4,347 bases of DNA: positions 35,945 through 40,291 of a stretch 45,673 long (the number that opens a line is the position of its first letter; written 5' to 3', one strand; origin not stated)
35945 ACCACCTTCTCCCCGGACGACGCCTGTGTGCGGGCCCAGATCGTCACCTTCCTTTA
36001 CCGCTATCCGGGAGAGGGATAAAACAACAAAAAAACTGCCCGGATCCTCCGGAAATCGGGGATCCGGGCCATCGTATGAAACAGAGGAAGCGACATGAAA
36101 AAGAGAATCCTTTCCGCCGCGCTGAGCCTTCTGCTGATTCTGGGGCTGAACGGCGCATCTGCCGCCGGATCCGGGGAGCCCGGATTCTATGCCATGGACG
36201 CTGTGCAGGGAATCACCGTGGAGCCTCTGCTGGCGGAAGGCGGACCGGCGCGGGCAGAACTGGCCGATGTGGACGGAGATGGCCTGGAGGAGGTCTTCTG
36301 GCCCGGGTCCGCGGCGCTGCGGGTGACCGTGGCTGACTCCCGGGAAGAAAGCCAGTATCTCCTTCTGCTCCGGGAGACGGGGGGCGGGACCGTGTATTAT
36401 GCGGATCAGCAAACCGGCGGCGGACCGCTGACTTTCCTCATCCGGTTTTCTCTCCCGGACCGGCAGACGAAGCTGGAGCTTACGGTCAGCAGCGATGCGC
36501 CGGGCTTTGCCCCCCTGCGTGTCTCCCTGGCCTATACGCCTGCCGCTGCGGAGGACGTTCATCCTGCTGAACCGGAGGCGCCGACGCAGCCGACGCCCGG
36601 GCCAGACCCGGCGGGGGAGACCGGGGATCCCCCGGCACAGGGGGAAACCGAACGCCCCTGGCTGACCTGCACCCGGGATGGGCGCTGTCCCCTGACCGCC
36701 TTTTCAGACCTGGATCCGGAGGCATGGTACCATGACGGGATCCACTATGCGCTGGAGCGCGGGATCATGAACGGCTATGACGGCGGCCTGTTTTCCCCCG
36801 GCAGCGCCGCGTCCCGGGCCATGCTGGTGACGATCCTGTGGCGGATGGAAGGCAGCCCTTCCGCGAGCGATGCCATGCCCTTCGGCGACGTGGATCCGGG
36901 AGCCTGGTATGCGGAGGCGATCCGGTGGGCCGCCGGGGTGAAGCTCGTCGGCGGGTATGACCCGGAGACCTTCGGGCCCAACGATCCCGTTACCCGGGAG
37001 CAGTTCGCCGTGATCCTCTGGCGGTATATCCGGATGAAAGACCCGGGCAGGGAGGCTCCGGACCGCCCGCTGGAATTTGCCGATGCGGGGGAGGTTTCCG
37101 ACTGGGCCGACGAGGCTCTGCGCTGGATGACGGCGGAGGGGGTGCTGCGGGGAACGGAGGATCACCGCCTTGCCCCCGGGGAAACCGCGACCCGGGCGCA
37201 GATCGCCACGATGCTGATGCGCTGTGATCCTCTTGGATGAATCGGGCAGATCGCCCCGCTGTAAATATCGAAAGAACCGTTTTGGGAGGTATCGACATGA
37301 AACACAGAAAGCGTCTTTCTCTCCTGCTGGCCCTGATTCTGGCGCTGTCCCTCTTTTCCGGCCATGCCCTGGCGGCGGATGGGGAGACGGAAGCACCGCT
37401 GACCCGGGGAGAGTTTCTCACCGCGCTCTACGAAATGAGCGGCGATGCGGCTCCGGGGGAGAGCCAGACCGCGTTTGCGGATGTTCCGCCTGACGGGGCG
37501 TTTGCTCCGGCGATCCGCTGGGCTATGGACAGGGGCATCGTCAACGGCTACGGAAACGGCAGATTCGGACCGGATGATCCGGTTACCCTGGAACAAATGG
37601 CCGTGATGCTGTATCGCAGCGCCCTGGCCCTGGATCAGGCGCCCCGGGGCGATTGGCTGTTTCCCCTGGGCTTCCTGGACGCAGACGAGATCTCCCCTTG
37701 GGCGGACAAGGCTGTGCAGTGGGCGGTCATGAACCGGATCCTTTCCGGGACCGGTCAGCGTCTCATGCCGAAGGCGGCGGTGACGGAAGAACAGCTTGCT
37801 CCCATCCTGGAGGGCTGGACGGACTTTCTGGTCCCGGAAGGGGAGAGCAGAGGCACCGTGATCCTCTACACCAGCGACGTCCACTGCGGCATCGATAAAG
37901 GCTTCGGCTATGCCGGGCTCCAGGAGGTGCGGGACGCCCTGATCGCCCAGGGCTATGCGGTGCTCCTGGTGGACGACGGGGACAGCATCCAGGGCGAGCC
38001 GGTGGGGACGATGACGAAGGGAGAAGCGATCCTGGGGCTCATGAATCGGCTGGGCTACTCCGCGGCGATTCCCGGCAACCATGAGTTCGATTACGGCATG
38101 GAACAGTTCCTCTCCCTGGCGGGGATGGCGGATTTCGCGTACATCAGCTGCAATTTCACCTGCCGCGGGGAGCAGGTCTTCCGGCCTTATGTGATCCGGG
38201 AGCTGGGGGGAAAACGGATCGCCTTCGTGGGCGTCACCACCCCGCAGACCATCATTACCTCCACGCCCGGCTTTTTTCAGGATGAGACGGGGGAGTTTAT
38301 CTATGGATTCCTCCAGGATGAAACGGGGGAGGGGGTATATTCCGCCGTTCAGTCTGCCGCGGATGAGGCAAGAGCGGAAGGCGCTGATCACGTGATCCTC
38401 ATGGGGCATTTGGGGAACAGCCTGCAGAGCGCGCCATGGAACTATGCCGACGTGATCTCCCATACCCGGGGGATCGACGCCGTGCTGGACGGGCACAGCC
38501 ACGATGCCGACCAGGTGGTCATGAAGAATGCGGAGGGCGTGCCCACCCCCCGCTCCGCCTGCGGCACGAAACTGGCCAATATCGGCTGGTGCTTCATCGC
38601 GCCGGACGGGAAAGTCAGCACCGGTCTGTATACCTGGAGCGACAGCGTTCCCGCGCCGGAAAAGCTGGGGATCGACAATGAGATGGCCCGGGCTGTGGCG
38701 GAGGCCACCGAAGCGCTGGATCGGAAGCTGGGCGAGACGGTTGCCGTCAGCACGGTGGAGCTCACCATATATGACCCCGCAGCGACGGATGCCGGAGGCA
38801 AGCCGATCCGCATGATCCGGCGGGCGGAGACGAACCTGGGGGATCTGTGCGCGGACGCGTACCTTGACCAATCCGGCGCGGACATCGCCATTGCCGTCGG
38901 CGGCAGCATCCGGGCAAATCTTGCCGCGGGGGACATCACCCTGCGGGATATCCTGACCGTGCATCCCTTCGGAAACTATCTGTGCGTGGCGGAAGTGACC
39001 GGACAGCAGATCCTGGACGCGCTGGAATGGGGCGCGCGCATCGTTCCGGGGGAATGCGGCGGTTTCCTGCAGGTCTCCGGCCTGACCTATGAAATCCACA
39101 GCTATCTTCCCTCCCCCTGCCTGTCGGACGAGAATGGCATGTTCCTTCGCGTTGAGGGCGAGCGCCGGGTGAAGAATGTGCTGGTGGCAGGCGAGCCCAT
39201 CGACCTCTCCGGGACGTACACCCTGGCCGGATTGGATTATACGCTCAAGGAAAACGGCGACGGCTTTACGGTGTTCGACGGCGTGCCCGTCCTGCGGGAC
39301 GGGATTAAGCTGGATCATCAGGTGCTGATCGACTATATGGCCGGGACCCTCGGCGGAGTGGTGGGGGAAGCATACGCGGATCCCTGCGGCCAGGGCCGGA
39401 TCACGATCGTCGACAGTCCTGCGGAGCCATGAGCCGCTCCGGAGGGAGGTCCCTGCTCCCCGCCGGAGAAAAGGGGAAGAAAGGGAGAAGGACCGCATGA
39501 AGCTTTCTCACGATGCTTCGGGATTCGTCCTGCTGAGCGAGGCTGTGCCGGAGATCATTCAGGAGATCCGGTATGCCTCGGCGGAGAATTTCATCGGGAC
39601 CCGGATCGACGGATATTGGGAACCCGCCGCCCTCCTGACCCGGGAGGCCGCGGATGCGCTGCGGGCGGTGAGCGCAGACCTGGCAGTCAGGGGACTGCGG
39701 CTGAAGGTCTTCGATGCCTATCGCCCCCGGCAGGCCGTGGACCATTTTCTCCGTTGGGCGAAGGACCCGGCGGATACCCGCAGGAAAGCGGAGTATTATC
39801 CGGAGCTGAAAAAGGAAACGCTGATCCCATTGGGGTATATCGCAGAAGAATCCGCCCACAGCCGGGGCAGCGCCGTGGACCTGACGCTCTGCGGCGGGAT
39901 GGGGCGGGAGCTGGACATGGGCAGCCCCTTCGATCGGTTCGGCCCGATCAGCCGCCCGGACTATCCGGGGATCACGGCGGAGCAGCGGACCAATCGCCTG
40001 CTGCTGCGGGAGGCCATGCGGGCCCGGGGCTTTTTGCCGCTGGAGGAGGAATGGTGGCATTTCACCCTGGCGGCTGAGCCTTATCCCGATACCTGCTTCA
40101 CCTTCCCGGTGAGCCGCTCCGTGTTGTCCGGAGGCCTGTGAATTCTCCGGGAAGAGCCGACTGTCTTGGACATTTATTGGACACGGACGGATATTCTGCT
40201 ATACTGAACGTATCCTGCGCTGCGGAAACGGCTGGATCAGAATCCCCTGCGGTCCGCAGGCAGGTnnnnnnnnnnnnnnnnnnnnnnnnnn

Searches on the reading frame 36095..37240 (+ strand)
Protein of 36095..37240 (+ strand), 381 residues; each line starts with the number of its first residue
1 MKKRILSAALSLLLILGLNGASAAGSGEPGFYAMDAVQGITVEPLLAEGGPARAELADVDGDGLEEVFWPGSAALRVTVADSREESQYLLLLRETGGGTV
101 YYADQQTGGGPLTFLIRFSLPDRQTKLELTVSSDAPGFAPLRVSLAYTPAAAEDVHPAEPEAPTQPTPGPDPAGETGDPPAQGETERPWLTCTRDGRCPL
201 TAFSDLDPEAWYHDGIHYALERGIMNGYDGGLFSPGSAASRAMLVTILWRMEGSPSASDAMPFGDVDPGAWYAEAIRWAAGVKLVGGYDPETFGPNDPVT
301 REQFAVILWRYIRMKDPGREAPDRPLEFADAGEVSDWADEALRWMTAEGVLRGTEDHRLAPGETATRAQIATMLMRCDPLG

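Call 18: search_protein_families(library=pfam, proteins=[window:36095-37240:+], max_evalue=0.001)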
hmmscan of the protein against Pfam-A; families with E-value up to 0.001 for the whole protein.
window:36095-37240:+ (381 aa): 1 family
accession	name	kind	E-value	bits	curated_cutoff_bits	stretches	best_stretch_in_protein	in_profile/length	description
PF00395.25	SLH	-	2.5e-33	114.2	20.8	3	262-305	1-44/44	S-layer homology domain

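Call 48: search_protein_families(library=ncbifam, proteins=[window:36095-37240:+], max_evalue=0.01)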
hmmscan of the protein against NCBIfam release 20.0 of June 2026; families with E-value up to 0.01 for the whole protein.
window:36095-37240:+ (381 aa): 1 family
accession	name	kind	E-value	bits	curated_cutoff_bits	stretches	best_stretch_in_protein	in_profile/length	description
NF033190.2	inl_like_NEAT_1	exception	4.5e-10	38.5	1275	1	257-376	576-689/754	NEAT domain-containing leucine-rich repeat protein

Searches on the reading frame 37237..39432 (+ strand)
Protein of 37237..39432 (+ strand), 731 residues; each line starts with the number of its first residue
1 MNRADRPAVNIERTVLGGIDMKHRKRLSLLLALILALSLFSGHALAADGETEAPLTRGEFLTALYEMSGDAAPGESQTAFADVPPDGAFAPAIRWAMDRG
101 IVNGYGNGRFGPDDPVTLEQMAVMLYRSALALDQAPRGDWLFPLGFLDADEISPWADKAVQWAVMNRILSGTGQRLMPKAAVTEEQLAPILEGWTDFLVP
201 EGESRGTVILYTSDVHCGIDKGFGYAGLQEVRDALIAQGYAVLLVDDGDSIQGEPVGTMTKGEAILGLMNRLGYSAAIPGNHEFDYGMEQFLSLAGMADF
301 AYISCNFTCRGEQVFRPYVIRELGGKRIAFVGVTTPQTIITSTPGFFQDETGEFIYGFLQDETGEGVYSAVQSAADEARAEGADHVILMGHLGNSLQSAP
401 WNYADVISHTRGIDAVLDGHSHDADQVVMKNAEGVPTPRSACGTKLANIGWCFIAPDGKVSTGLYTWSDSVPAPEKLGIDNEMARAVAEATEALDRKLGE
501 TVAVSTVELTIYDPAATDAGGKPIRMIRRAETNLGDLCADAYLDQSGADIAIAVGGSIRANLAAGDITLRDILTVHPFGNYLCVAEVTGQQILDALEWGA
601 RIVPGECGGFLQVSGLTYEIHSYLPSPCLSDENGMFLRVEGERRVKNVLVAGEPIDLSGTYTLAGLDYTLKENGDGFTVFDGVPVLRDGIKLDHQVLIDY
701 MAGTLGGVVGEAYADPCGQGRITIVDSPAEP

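Call 18: search_protein_families(library=pfam, proteins=[window:37237-39432:+], max_evalue=0.001)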
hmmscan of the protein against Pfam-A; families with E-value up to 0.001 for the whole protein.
window:37237-39432:+ (731 aa): 4 families
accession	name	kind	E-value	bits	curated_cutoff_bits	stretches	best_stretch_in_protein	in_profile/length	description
PF02872.23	5_nucleotid_C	-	2.3e-36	125.7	23.6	1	526-681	16-157/158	5'-nucleotidase, C-terminal domain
PF00395.25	SLH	-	8e-20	71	20.8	2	80-122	2-44/44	S-layer homology domain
PF00149.33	Metallophos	-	2.6e-09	38.2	21.5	1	209-423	3-190/191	Calcineurin-like phosphoesterase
PF09587.15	PGA_cap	-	6.3e-07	29.6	27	1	265-427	69-236/255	Bacterial capsule synthesis protein PGA_cap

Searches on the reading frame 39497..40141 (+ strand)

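Call 18: search_protein_families(library=pfam, proteins=[window:39497-40141:+], max_evalue=0.001)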
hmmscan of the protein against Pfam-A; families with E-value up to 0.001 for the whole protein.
window:39497-40141:+ (214 aa): 1 family
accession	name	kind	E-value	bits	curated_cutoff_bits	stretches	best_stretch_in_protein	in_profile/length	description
PF01427.22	Peptidase_M15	-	4.2e-43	147.9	27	1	7-205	2-198/199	D-ala-D-ala dipeptidase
